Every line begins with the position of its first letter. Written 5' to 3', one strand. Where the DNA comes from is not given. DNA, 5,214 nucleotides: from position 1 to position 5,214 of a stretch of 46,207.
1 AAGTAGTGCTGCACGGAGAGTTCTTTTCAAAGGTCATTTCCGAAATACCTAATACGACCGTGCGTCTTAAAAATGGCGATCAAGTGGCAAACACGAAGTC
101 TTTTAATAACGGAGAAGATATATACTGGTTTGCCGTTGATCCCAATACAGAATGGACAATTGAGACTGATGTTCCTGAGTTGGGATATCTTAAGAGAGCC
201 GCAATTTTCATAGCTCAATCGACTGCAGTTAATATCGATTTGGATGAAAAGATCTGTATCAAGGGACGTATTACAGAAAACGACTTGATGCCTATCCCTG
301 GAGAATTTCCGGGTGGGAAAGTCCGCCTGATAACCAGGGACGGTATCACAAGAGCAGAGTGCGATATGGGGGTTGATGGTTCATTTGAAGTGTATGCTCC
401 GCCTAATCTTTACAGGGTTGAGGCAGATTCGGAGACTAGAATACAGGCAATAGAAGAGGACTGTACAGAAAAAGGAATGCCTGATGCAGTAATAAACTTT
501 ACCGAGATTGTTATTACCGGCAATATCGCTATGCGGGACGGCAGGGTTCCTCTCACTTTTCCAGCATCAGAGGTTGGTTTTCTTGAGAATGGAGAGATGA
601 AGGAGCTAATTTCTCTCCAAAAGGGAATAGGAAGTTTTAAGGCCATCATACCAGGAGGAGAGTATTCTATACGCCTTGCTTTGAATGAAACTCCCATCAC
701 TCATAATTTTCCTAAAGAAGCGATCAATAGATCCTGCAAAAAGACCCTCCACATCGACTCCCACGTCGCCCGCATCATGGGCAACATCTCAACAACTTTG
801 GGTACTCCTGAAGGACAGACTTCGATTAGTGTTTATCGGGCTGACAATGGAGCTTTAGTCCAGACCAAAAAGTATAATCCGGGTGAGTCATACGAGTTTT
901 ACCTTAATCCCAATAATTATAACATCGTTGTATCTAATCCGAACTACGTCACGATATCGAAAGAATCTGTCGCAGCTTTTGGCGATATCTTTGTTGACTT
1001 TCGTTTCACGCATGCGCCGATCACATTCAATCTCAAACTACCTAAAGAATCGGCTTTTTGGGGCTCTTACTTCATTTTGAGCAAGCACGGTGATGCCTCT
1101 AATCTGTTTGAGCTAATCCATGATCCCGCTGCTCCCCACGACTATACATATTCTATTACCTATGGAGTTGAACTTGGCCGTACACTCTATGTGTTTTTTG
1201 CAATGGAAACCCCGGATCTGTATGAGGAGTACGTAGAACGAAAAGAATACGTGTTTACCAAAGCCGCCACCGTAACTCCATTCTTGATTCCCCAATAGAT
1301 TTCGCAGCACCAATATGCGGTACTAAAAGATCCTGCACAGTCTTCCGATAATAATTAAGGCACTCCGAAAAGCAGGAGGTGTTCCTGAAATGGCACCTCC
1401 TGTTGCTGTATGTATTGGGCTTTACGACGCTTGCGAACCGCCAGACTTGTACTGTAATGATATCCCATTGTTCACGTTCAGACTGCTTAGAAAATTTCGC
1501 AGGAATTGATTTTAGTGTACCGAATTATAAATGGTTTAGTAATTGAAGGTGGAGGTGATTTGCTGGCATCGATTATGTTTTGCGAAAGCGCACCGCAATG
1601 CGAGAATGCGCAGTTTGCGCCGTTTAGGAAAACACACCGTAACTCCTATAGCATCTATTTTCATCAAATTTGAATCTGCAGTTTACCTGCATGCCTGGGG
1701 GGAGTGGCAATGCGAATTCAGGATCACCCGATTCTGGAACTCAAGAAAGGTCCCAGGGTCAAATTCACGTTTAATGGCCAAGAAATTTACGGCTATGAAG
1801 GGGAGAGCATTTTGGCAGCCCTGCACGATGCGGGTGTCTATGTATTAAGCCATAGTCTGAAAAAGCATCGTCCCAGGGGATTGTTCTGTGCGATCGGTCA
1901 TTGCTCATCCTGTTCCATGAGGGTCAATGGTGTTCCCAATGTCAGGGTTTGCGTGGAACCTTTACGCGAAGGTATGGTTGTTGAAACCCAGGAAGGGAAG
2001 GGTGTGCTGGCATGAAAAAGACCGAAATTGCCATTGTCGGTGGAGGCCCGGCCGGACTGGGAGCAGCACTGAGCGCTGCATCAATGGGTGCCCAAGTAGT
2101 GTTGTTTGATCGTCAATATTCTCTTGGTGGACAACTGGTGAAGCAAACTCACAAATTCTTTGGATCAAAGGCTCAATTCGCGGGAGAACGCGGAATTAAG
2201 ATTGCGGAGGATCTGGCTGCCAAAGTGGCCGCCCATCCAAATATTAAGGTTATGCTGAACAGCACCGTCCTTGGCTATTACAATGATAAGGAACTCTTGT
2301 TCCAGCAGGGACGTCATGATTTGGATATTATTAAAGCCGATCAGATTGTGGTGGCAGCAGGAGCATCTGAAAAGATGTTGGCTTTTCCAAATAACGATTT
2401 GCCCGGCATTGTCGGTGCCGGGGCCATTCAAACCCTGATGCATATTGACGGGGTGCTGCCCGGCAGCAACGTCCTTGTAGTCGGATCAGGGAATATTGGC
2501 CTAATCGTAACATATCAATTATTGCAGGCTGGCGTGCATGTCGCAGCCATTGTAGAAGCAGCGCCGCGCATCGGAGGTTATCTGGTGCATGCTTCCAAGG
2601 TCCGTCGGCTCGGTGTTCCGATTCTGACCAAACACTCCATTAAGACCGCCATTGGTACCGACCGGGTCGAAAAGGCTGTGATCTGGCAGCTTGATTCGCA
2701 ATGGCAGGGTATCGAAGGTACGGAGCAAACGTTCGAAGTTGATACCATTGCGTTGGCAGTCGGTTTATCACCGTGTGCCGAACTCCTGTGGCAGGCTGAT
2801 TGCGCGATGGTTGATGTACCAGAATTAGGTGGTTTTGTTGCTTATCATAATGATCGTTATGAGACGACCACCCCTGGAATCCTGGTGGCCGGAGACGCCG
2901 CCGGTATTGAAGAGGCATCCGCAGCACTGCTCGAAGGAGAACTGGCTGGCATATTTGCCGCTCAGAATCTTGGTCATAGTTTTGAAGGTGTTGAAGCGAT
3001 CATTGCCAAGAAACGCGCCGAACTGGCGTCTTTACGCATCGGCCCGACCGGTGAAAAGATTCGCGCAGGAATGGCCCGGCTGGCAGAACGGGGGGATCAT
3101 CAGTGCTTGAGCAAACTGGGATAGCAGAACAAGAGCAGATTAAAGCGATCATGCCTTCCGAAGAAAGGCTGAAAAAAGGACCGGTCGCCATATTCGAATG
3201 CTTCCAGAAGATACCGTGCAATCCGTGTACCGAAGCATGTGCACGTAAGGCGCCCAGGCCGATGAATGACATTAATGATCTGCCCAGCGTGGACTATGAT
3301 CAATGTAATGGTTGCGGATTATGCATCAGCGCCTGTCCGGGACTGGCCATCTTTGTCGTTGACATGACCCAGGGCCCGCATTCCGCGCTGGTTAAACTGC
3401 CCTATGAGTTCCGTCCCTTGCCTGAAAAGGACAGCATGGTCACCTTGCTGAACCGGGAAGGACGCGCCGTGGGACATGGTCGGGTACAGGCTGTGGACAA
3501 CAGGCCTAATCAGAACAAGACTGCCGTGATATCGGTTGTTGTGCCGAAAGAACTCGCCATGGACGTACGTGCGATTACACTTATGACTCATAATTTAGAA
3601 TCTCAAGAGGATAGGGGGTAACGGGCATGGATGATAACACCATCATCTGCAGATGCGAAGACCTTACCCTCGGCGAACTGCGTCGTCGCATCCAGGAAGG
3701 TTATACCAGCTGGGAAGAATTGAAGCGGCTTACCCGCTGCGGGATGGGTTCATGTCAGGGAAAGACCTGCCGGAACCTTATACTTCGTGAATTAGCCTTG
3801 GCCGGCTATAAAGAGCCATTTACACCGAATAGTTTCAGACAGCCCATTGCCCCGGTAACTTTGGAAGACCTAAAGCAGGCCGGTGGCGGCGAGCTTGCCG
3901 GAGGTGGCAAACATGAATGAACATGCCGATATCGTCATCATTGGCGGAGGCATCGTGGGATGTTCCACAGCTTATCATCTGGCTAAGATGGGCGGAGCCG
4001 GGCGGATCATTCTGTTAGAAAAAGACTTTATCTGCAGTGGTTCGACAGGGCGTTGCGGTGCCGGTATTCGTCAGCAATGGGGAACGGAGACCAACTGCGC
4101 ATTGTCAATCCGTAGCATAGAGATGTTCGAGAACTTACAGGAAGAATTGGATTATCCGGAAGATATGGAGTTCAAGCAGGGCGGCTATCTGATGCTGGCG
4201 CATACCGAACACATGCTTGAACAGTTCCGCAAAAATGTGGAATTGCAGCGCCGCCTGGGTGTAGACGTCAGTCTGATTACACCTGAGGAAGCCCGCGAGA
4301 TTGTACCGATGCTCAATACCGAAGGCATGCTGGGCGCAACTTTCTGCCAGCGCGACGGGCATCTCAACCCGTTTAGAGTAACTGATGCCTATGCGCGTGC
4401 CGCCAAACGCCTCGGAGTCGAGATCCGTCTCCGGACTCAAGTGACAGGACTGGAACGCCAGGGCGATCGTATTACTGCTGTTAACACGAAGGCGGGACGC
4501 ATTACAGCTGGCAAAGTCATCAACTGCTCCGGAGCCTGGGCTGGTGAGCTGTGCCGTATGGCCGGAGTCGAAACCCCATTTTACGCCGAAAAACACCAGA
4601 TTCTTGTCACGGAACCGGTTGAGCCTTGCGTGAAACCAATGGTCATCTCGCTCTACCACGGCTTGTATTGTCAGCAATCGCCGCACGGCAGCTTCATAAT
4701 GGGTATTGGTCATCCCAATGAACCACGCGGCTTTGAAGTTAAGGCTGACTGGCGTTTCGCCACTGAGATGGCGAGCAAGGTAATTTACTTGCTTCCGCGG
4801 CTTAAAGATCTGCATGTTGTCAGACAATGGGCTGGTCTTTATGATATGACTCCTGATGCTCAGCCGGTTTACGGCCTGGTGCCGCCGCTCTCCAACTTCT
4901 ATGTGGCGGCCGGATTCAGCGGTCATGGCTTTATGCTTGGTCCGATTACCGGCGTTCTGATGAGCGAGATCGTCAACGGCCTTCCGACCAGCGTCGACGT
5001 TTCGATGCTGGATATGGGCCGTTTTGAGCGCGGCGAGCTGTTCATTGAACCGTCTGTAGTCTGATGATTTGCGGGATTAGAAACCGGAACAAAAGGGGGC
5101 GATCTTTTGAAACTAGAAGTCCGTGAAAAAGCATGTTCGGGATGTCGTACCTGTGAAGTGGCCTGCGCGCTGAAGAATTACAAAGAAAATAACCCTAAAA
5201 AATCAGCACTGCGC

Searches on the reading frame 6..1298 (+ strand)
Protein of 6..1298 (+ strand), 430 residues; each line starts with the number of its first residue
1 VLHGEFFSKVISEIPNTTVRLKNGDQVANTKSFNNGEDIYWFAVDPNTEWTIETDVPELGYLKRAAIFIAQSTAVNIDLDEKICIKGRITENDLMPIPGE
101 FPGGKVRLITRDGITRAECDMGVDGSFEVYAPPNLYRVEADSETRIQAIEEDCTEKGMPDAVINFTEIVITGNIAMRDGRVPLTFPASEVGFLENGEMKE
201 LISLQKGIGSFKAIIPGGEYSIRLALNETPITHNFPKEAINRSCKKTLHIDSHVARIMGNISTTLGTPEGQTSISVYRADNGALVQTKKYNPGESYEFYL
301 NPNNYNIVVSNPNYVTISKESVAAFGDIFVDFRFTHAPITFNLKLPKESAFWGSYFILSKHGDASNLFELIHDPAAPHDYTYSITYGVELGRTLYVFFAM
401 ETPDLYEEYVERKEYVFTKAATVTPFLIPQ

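Call 35: search_protein_families(library=pfam, proteins=[window:6-1298:+])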
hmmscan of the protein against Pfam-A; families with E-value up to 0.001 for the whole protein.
window:6-1298:+ (430 aa): 2 families
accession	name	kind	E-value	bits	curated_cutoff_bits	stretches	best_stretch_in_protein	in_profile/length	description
PF07210.18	DUF1416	-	0.00015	22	23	1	71-142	8-74/97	Protein of unknown function (DUF1416)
PF13620.12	CarboxypepD_reg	-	0.00019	22.2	32.3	0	257-322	2-67/82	Carboxypeptidase regulatory-like domain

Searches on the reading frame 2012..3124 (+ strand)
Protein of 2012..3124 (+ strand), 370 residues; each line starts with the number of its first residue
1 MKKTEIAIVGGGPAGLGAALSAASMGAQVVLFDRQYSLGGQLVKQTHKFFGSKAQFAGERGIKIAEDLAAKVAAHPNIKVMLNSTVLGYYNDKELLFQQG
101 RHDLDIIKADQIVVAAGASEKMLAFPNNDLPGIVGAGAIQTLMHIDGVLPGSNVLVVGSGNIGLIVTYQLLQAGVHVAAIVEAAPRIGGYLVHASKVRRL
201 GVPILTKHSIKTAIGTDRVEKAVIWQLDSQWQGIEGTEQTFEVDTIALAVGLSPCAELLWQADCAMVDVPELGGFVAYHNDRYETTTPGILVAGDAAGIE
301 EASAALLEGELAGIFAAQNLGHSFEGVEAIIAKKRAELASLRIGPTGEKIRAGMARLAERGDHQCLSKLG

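Call 35: search_protein_families(library=pfam, proteins=[window:2012-3124:+])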
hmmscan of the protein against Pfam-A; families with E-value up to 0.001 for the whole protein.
window:2012-3124:+ (370 aa): 13 families
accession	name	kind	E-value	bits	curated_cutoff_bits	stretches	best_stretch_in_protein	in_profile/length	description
PF07992.20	Pyr_redox_2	-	4.3e-32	112.1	26.1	1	5-309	2-291/291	Pyridine nucleotide-disulphide oxidoreductase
PF12831.13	FAD_oxidored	-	2.3e-13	50.7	27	1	6-73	2-69/416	FAD dependent oxidoreductase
PF13738.12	Pyr_redox_3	-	4e-11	43.2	30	1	8-294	2-305/305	Pyridine nucleotide-disulphide oxidoreductase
PF00070.33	Pyr_redox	-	2e-08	35.1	22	0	153-219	1-74/82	Pyridine nucleotide-disulphide oxidoreductase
PF03486.20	HI0933_like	-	4.8e-08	33.2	50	1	5-41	2-38/244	HI0933-like protein Rossmann domain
PF13450.12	NAD_binding_8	-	1.7e-07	31.8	21.9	1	8-43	1-36/68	NAD(P)-binding Rossmann-like domain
PF01266.30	DAO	-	1.8e-07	31.5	27.9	1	6-39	2-35/353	FAD dependent oxidoreductase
PF00890.30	FAD_binding_2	-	1.2e-06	28.5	20.4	1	6-43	2-39/414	FAD binding domain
PF01946.23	Thi4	-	2.3e-06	27.5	26.2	1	3-41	17-56/235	Thi4 family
PF01134.28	GIDA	-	1.2e-05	25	22.1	1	6-44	2-40/391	Glucose inhibited division protein A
PF01494.25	FAD_binding_3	-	4e-05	23.4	22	0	3-35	1-33/349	FAD binding domain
PF13241.12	NAD_binding_7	-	5.4e-05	24.2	22.1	0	151-183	7-39/104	Putative NAD(P)-binding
PF01262.27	AlaDh_PNT_C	-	8.6e-05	22.5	23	1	3-44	28-69/214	Alanine dehydrogenase/PNT, C-terminal domain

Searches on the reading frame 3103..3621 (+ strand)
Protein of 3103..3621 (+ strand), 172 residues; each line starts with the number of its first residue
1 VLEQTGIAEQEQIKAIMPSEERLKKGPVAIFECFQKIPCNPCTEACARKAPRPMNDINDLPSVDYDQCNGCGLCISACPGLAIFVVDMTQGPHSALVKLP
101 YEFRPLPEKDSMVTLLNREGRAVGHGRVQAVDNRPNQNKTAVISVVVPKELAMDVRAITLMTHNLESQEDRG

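Call 35: search_protein_families(library=pfam, proteins=[window:3103-3621:+])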
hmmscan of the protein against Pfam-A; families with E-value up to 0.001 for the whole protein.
window:3103-3621:+ (172 aa): 9 families
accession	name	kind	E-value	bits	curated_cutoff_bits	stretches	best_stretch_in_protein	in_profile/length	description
PF00037.32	Fer4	-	2.5e-07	30.6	21.1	1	62-83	2-23/24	4Fe-4S binding domain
PF12837.12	Fer4_6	-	1.3e-06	28.5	25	1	61-81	2-22/24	4Fe-4S binding domain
PF12797.12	Fer4_2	-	1.9e-05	24.8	24.5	1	61-79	3-21/22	4Fe-4S binding domain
PF13187.11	Fer4_9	-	3.9e-05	24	27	1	39-80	5-49/52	4Fe-4S dicluster domain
PF14697.11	Fer4_21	-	6e-05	23.5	35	1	37-79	9-52/59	4Fe-4S dicluster domain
PF13237.11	Fer4_10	-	0.00011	22.6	25.5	1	37-79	10-53/53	4Fe-4S dicluster domain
PF12838.12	Fer4_7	-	0.00019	22.3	27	1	38-79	4-49/52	4Fe-4S dicluster domain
PF13183.11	Fer4_8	-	0.00031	21.7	27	0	66-82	3-19/68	4Fe-4S dicluster domain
PF12800.12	Fer4_4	-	0.00073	20.1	24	1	66-79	2-15/17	4Fe-4S binding domain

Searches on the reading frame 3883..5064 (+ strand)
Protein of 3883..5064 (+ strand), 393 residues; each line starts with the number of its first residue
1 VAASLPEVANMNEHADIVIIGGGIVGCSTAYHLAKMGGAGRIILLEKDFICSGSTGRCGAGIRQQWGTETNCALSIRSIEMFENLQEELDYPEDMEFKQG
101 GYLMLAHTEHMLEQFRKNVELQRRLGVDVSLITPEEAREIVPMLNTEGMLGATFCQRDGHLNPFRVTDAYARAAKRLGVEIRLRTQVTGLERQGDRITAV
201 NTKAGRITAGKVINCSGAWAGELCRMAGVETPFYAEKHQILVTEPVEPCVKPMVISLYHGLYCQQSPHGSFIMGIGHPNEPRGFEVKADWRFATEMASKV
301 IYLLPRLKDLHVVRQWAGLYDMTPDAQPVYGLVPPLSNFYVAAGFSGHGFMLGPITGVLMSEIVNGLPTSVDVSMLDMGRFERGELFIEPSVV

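Call 35: search_protein_families(library=pfam, proteins=[window:3883-5064:+])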
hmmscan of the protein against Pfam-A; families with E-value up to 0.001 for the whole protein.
window:3883-5064:+ (393 aa): 9 families
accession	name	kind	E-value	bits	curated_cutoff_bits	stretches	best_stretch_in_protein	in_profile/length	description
PF01266.30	DAO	-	3e-83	280.7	27.9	1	16-362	1-352/353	FAD dependent oxidoreductase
PF07992.20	Pyr_redox_2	-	1.2e-08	35.2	26.1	0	165-231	184-251/291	Pyridine nucleotide-disulphide oxidoreductase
PF12831.13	FAD_oxidored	-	2.1e-07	31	27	1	16-239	1-165/416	FAD dependent oxidoreductase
PF00890.30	FAD_binding_2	-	2.8e-07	30.6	20.4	1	16-224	1-209/414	FAD binding domain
PF04820.20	Trp_halogenase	-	4.7e-05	22.8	21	0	16-56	1-43/458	Tryptophan halogenase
PF00070.33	Pyr_redox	-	5.8e-05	24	22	0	17-37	2-22/82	Pyridine nucleotide-disulphide oxidoreductase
PF13738.12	Pyr_redox_3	-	8.1e-05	22.4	30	0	154-219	72-135/305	Pyridine nucleotide-disulphide oxidoreductase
PF03486.20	HI0933_like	-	0.00028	20.9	50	0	150-218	98-164/244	HI0933-like protein Rossmann domain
PF13450.12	NAD_binding_8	-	0.00041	21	21.9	0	19-53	1-33/68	NAD(P)-binding Rossmann-like domain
